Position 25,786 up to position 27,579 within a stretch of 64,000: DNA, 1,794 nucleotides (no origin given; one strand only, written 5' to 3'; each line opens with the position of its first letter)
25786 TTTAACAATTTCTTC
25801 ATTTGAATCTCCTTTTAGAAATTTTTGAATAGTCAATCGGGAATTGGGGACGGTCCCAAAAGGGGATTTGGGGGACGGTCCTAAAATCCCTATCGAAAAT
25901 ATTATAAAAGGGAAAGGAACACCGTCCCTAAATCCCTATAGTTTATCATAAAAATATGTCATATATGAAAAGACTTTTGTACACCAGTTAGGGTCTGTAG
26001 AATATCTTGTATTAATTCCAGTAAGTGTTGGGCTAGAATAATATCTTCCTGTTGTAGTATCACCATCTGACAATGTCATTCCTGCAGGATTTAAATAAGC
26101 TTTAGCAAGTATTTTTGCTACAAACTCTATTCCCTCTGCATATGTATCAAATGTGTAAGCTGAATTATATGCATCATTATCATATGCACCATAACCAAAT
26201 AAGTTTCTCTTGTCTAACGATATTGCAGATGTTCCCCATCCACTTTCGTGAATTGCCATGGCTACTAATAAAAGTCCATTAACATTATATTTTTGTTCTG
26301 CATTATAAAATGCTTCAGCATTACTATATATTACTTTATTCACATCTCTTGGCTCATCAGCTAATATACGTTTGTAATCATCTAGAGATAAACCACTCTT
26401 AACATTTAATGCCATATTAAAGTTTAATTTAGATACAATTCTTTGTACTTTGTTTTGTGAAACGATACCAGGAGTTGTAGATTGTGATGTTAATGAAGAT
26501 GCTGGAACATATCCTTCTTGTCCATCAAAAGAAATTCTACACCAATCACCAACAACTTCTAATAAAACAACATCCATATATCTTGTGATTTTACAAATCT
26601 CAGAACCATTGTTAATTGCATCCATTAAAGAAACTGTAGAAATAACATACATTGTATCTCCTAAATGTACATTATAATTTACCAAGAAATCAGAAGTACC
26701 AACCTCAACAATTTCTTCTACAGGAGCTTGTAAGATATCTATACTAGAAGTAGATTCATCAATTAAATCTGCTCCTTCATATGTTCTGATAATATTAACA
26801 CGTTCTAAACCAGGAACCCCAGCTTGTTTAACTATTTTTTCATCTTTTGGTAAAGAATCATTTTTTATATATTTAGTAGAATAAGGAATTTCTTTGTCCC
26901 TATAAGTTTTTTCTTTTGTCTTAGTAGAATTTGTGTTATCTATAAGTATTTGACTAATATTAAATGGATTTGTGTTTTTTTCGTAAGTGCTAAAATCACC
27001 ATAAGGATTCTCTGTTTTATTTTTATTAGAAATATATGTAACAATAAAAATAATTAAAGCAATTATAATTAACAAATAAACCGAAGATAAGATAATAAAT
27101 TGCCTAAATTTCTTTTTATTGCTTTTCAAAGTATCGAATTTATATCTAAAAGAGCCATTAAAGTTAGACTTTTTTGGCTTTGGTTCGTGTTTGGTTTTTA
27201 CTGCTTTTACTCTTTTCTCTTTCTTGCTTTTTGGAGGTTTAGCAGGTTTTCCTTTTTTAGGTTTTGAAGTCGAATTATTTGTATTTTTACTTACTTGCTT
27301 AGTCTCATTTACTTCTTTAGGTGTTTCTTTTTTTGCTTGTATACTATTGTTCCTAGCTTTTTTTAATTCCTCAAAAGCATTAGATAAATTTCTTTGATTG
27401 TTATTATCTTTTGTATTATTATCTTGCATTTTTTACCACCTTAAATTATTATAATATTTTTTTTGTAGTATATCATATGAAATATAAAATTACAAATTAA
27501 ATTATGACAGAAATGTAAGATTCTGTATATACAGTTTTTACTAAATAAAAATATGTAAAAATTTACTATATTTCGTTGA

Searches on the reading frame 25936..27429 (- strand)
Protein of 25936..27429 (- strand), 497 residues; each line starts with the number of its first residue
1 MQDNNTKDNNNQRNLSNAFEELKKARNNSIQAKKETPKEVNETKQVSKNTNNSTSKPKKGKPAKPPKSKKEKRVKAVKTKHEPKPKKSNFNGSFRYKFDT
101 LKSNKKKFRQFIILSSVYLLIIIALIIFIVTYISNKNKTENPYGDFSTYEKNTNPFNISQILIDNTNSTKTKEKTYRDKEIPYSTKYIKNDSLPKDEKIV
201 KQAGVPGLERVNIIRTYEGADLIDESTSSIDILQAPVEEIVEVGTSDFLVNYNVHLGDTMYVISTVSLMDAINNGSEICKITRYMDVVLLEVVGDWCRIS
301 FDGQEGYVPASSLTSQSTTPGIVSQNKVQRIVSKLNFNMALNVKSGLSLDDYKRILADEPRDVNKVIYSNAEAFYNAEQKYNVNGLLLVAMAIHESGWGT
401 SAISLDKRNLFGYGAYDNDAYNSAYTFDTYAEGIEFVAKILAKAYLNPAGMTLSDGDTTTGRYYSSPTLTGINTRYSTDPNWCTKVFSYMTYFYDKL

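Call 16: search_protein_families(library=pfam, proteins=[window:25936-27429:-], max_evalue=0.001)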
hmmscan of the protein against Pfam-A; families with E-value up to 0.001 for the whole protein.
window:25936-27429:- (497 aa): 3 families
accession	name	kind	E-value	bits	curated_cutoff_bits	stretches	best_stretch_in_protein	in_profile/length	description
PF01832.25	Glucosaminidase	-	6.3e-16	59.6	30.2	1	372-492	2-120/123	Mannosyl-glycoprotein endo-beta-N-acetylglucosaminidase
PF07501.17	G5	-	5.8e-15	55.7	23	1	173-245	2-74/75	G5 domain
PF08239.17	SH3_3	-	7.7e-05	23.2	27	1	278-313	16-53/54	Bacterial SH3 domain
